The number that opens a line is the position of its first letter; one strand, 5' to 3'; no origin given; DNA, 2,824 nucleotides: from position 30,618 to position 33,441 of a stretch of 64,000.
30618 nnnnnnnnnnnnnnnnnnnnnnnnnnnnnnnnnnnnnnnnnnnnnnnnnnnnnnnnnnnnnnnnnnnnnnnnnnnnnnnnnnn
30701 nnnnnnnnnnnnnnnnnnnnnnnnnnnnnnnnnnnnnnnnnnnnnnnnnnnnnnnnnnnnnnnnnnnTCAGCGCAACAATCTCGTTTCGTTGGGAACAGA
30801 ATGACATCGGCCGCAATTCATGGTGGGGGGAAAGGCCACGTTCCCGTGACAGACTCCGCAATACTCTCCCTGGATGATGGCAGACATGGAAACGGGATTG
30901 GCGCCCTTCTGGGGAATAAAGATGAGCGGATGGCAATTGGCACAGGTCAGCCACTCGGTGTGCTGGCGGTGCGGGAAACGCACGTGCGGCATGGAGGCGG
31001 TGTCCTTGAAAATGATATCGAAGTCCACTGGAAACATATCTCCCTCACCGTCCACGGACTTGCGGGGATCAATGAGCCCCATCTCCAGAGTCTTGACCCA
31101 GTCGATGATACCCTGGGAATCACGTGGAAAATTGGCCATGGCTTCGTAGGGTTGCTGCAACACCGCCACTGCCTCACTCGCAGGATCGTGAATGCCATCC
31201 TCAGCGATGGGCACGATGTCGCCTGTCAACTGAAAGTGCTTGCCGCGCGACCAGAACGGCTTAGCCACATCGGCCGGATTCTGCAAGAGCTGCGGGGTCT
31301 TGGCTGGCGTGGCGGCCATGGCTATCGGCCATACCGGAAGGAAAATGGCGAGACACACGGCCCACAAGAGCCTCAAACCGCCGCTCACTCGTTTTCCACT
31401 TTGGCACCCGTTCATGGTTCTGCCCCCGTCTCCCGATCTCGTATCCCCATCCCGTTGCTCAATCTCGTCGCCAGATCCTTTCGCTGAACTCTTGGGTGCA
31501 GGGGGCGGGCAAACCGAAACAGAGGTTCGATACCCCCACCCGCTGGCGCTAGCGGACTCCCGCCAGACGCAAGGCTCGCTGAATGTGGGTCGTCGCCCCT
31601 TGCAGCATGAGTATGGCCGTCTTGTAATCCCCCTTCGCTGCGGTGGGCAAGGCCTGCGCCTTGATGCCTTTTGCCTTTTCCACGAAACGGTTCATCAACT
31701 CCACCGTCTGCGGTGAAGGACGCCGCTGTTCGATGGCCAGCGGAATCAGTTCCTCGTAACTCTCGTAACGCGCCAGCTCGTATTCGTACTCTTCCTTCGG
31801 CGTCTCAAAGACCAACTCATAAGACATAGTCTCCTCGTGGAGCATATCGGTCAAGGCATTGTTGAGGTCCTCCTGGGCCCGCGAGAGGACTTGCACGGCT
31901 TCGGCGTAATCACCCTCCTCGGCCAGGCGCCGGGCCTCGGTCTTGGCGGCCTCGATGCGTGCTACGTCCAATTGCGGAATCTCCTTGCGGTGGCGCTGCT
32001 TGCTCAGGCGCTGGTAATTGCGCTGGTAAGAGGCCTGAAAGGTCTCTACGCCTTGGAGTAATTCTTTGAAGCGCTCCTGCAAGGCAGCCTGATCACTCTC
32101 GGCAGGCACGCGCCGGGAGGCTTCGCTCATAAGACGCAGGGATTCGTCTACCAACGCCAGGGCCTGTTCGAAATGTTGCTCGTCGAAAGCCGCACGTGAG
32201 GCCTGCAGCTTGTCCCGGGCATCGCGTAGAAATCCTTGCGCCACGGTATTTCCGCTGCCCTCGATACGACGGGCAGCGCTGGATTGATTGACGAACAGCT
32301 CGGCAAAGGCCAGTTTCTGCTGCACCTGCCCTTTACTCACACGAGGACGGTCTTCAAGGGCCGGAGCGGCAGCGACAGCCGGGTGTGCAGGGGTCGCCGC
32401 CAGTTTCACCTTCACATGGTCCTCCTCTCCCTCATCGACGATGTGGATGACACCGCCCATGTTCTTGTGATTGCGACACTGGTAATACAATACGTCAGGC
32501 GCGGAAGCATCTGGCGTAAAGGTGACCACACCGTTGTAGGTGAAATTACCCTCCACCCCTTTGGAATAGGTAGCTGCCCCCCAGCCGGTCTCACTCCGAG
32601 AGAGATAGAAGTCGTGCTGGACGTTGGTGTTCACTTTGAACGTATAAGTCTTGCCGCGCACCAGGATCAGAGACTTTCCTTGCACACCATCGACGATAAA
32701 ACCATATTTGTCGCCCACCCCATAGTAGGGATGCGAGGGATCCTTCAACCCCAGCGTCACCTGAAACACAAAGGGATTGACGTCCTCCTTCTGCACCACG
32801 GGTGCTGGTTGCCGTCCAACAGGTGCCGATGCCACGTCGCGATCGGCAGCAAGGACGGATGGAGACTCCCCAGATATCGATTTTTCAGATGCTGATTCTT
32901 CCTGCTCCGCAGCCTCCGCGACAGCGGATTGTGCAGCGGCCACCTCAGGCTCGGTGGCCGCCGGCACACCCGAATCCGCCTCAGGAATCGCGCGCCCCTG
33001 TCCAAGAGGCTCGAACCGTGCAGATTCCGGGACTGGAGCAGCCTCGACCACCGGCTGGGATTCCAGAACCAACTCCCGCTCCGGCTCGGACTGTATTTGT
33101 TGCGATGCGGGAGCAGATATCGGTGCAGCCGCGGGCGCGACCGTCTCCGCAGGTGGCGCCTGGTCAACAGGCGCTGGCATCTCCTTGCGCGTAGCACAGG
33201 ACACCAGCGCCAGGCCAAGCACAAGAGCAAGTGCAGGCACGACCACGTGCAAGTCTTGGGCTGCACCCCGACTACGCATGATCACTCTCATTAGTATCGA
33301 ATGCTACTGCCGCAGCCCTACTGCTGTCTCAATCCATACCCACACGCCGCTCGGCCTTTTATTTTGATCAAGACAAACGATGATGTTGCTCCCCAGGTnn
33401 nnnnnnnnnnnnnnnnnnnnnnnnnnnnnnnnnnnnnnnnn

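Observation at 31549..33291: Lipoprotein combining a long disordered A/P/E-rich tether, a putative amicyanin-type blue-copper site and a C-terminal helical domain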

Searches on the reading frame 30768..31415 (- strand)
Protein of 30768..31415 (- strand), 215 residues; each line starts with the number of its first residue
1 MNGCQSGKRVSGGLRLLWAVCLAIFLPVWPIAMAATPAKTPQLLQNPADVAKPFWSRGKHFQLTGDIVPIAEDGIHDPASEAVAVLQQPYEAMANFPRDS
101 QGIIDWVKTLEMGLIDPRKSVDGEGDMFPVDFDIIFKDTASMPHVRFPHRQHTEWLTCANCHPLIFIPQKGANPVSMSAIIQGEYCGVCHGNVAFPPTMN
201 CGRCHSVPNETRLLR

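Call 3: search_protein_families(library=pfam, proteins=[window:30768-31415:-], max_evalue=1)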
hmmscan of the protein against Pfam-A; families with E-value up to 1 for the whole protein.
window:30768-31415:- (215 aa): 3 families
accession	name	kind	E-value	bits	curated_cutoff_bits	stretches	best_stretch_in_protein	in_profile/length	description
PF14522.11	Cytochrome_C7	-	5e-12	45.9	24.8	1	145-206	1-67/67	Cytochrome c7 and related cytochrome c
PF02085.21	Cytochrom_CIII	-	0.0081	16.9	22.9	1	140-164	16-39/101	Class III cytochrome C family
PF13435.11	Cytochrome_C554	-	0.07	14.5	20.8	1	148-191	41-84/84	Cytochrome c554 and c-prime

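Call 4: search_protein_families(library=ncbifam, proteins=[window:30768-31415:-], max_evalue=1)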
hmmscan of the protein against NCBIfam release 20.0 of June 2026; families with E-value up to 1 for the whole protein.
window:30768-31415:- (215 aa): 5 families
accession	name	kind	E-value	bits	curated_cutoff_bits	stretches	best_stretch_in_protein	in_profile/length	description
TIGR04257.1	nanowire_3heme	domain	2.7e-18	65.9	40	1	139-206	7-75/75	c(7)-type cytochrome triheme domain-containing protein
NF043011.1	CytC7_Geobact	equivalog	0.013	16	120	1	139-205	27-88/89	cytochrome c7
NF040996.1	MamX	equivalog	0.015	14.7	400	1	147-211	44-104/264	magnetosome protein MamX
TIGR03507.1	decahem_SO1788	subfamily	0.076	11.4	209.3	1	151-205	130-188/672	OmcA/MtrC family decaheme c-type cytochrome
NF045713.1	CxxCH_16_HmcA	equivalog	0.28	9.7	400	0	138-162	54-83/541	sulfate respiration complex hexadecaheme cytochrome HmcA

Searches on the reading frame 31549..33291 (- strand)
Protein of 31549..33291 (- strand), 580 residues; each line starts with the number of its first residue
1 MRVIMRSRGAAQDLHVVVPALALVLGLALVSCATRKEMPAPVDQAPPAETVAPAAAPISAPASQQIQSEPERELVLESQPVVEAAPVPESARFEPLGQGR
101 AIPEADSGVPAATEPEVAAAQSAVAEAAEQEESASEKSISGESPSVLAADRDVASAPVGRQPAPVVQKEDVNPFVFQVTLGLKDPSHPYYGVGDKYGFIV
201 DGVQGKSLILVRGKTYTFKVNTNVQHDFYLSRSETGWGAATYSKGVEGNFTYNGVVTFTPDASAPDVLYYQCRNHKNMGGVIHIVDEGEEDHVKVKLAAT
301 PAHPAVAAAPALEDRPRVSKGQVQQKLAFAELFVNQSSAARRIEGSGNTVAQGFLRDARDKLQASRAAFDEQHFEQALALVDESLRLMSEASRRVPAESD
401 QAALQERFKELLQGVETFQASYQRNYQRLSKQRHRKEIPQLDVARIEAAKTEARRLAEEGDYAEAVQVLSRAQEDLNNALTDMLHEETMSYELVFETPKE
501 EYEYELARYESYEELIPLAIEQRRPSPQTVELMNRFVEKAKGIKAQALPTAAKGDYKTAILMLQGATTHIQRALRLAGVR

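Call 3: search_protein_families(library=pfam, proteins=[window:31549-33291:-], max_evalue=1)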
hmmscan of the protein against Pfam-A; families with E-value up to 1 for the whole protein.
window:31549-33291:- (580 aa): 6 families
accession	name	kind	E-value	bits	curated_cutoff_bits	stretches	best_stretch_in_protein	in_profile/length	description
PF25489.1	At5g54830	-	0.0021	18.5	27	1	211-286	42-126/126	At5g54830-like domain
PF07719.23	TPR_2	-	0.019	15.5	27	0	449-473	4-28/34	Tetratricopeptide repeat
PF25243.1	WAV3_C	-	0.036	14.3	39.1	1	450-476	17-43/76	E3 ubiquitin-protein ligase WAV3-like, C-terminal domain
PF25524.1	RSLD_CPSF6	-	0.17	12.6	27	0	543-572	17-46/96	CPSF6-like, RSLD domain, N-terminal region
PF10938.13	YfdX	-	0.19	12.2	26.6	1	361-477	4-102/149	YfdX protein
PF09728.14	Taxilin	-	0.2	11.2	30.3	1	371-473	105-198/302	Myosin-like coiled-coil protein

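Call 4: search_protein_families(library=ncbifam, proteins=[window:31549-33291:-], max_evalue=1)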
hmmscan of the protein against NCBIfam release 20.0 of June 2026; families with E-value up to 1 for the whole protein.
window:31549-33291:- (580 aa): 1 family
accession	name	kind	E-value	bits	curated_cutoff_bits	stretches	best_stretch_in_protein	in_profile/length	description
TIGR00823.1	EIIA-LAC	subfamily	0.019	15.1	136.95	1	451-487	22-61/99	lactose-specific PTS transporter subunit IIA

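Call 7: find_homologous_proteins(query=window:31549-33291:-)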
Query window:31549-33291:- (580 aa): 145 proteins with E <= 0.001 among 8000 candidates; the best 120 are listed.
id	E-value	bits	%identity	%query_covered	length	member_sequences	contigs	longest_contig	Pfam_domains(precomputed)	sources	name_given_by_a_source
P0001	0.0e+0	1098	100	87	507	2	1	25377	-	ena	-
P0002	5.4e-266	901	76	99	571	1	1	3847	-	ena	-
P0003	8.5e-252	855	75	95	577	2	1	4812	-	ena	-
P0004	1.1e-187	643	64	84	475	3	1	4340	-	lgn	-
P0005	4.6e-183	628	69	71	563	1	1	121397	-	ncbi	-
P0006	5.9e-180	617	-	-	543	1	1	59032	-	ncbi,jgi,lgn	-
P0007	1.2e-179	617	68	74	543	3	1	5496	-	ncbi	-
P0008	8.7e-178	610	55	97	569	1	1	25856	-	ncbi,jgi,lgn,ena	-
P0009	1.5e-174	600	67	71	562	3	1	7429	-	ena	-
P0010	8.3e-168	577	59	81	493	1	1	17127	-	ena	-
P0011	6.6e-164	565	62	72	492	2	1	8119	-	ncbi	-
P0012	1.1e-162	561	-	-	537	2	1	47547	-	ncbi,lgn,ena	-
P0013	4.9e-161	555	63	71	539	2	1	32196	-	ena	-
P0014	8.9e-158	544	52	96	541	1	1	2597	-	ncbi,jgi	-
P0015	5.6e-145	502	57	72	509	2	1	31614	-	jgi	-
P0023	7.5e-138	479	55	72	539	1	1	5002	PF25489.2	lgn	-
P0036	8.5e-130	452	51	71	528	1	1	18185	PF25489.2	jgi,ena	-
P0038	7.9e-128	446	52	71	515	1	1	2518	PF10938.14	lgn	-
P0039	2.0e-127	444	45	86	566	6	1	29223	PF25489.2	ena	-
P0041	5.4e-127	443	46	83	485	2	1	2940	PF25489.2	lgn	-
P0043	6.4e-126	439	50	71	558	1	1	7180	PF25489.2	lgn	-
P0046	1.3e-125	438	51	72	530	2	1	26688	PF25489.2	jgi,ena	-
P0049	1.9e-125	438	52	70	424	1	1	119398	PF10938.14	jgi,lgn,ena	-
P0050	2.1e-125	438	50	71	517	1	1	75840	PF25489.2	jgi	jgi:hypothetical protein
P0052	4.1e-125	437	51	71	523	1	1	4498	PF10938.14,PF25489.2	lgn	-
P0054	6.2e-124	433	46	83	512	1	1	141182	PF25489.2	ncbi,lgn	-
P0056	2.4e-123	431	51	69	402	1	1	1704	PF25489.2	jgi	-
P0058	1.8e-122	428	50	70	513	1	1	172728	PF25489.2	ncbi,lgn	-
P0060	5.6e-122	426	50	71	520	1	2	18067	PF10938.14,PF25489.2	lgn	-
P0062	1.6e-121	425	51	70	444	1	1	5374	PF25489.2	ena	-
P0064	2.3e-121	424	51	74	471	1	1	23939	PF25489.2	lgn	-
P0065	5.0e-121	423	49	70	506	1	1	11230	PF25489.2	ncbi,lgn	-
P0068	4.6e-120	420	47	75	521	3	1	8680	PF25489.2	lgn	-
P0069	7.1e-120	419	49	71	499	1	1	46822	PF25489.2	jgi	jgi:hypothetical protein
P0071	2.2e-117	411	50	68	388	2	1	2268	PF25489.2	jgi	jgi:hypothetical protein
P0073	1.9e-113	398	46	76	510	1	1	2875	PF25489.2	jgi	jgi:tetratricopeptide (TPR) repeat protein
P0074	9.8e-113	396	46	70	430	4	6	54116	PF25489.2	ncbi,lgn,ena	-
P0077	3.1e-112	394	45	70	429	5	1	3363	PF25489.2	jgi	-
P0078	6.4e-111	390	44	82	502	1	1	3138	PF25489.2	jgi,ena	-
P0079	1.4e-110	389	46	71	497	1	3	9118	PF25489.2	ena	-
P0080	1.4e-110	389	44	72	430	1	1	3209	PF25489.2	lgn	-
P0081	1.8e-109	385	46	72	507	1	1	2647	PF25489.2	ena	-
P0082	3.3e-109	384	46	71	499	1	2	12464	PF25489.2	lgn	-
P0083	6.4e-109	383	46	70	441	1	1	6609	PF25489.2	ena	-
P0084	9.7e-109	383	47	71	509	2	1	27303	PF25489.2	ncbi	-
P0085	1.0e-108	382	46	70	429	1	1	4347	PF25489.2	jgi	-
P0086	1.4e-108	382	47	71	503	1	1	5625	PF25489.2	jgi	-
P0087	1.9e-108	382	45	71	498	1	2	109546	PF25489.2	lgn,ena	-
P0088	3.1e-108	381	45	70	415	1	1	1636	PF25489.2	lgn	-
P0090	3.7e-108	381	46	71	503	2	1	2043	PF25489.2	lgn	-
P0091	9.8e-108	379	45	73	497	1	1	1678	PF25489.2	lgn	-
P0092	2.4e-107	378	45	72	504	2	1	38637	PF25489.2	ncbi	-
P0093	2.5e-107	378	46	70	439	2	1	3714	PF25489.2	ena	-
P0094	2.9e-107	378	45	70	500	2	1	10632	PF25489.2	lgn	-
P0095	3.3e-107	377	46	74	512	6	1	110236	PF25489.2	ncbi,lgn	-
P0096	3.3e-107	377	45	71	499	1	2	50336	PF25489.2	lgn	-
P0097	5.2e-107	377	45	70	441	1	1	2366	PF25489.2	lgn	-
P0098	5.4e-107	377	44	70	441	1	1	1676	PF25489.2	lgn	-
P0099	9.0e-107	376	46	71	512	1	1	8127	PF25489.2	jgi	jgi:hypothetical protein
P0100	1.7e-106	375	46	71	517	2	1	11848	PF25489.2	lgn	-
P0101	2.2e-106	375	44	70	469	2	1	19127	PF25489.2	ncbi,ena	-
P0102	2.2e-106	375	44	70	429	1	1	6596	PF25489.2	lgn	-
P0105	1.2e-105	372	42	81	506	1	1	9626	PF25489.2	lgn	-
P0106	1.4e-105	372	46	73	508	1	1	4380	PF25489.2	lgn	-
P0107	2.2e-105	371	44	72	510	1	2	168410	PF25489.2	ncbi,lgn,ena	-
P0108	5.0e-105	370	46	71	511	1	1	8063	PF25489.2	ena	-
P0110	2.0e-104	368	43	78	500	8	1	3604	PF25489.2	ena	-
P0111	2.8e-104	368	48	70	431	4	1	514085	PF25489.2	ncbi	ncbi:MAG: hypothetical protein M3A44_03940 [Gammaproteobacteria bacterium]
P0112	3.2e-104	368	44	75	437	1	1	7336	PF25489.2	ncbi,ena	-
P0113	8.3e-104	366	46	72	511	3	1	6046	PF25489.2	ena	-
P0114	8.4e-104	366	45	71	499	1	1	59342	PF25489.2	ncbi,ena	-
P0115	9.3e-104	366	48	70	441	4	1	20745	PF25489.2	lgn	-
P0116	1.8e-103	365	42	76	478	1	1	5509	PF25489.2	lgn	-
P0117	8.8e-103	363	45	72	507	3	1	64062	PF25489.2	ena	-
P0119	1.7e-102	362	44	69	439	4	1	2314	PF25489.2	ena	-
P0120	3.9e-102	361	47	70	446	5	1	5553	PF25489.2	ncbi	-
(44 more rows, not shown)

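Call 38: search_protein_families(library=pfam, alignment_id=A1, max_evalue=0.01)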
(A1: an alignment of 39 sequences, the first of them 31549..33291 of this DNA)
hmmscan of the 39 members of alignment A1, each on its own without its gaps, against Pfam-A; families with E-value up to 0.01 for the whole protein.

A. member 1, window:31549-33291:- (580 aa): 1 family
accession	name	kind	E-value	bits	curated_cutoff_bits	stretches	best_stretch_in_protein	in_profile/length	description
PF25489.1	At5g54830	-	0.0021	18.5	27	1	211-286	42-126/126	At5g54830-like domain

B. families by the number of members that match (of 39 scanned): 8 families
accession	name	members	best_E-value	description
PF25489.1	At5g54830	31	1.9e-08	At5g54830-like domain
PF10938.13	YfdX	7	1.6e-05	YfdX protein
PF14863.12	Alkyl_sulf_dimr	1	0.0037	Alkyl sulfatase dimerisation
PF17169.10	NRBF2_MIT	1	0.0041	MIT domain of nuclear receptor-binding factor 2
PF24291.1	Ig_CFAP65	1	0.0056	Cilia- and flagella-associated protein 65-like, Ig-like domain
PF19556.4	PRTRC_E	1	0.0057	PRTRC system protein E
PF04212.24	MIT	1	0.0074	MIT (microtubule interacting and transport) domain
PF10366.15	Vps39_1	1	0.0085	Vacuolar sorting protein 39 domain 1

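Call 52: list_cluster_members(proteins=[P0084, P0087, P0092, P0095, P0105, P0107, P0114, P0117, P0001, P0005])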
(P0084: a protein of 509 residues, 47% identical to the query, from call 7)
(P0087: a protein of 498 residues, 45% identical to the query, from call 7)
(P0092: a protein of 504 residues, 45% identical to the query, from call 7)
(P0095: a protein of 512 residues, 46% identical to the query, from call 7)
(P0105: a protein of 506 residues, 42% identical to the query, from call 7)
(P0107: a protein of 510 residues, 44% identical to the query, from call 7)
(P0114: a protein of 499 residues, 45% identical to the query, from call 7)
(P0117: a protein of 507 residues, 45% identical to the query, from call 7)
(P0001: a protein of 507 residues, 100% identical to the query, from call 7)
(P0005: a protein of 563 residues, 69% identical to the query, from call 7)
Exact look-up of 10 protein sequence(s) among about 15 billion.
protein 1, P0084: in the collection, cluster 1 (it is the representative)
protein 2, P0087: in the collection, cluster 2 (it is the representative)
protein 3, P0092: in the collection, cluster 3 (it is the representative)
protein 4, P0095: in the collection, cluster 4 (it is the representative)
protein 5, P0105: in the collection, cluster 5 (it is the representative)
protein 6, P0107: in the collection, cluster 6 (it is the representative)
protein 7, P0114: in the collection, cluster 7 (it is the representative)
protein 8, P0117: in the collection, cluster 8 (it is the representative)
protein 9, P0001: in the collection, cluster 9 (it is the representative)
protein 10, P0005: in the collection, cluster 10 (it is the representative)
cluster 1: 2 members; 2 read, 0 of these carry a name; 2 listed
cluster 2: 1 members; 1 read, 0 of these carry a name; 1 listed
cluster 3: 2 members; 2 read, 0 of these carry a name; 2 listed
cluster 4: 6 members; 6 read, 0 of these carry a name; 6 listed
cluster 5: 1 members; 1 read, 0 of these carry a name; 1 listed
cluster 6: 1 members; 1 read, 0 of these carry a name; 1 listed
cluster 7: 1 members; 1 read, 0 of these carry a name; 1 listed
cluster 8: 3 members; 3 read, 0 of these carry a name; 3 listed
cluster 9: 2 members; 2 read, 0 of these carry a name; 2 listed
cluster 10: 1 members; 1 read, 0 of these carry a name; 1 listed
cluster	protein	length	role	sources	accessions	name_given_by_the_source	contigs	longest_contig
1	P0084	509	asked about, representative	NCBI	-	-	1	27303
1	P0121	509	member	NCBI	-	-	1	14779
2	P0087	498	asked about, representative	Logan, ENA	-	-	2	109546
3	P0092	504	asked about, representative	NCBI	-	-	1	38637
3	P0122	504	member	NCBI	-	-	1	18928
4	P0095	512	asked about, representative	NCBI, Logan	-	-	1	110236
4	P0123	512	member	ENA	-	-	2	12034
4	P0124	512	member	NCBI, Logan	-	-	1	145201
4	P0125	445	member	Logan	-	-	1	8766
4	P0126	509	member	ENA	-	-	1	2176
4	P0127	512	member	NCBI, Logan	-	-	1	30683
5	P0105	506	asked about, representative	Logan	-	-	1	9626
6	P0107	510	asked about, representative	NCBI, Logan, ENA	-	-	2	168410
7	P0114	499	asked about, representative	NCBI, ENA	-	-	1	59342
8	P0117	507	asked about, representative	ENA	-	-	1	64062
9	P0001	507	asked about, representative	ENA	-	-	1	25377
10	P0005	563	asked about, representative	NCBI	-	-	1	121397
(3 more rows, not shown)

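Call 53: find_encoding_contigs(protein=P0001, flank=3000, max_places=3)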
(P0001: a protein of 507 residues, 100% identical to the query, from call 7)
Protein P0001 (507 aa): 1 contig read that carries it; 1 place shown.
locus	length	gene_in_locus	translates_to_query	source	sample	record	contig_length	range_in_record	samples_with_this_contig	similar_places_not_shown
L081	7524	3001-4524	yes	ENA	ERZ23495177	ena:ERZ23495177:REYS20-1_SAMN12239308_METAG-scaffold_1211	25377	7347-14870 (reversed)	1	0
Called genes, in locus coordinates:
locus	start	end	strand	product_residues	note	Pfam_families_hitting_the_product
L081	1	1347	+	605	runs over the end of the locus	-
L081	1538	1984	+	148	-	PF14522:Cytochrome_C7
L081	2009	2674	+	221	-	PF02085:Cytochrom_CIII (faint), PF14522:Cytochrome_C7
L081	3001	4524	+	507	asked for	-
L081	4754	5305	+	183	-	PF14522:Cytochrome_C7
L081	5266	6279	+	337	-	PF01436:NHL (faint), PF17170:DUF5128 (faint)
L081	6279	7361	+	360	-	PF08450:SGL (faint), PF01436:NHL (faint), PF17170:DUF5128 (weak)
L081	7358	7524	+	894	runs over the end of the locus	PF22113:Mtrc-MtrF_II-IV_dom (faint), PF09699:Paired_CXXCH_1 (faint), PF14522:Cytochrome_C7 (faint)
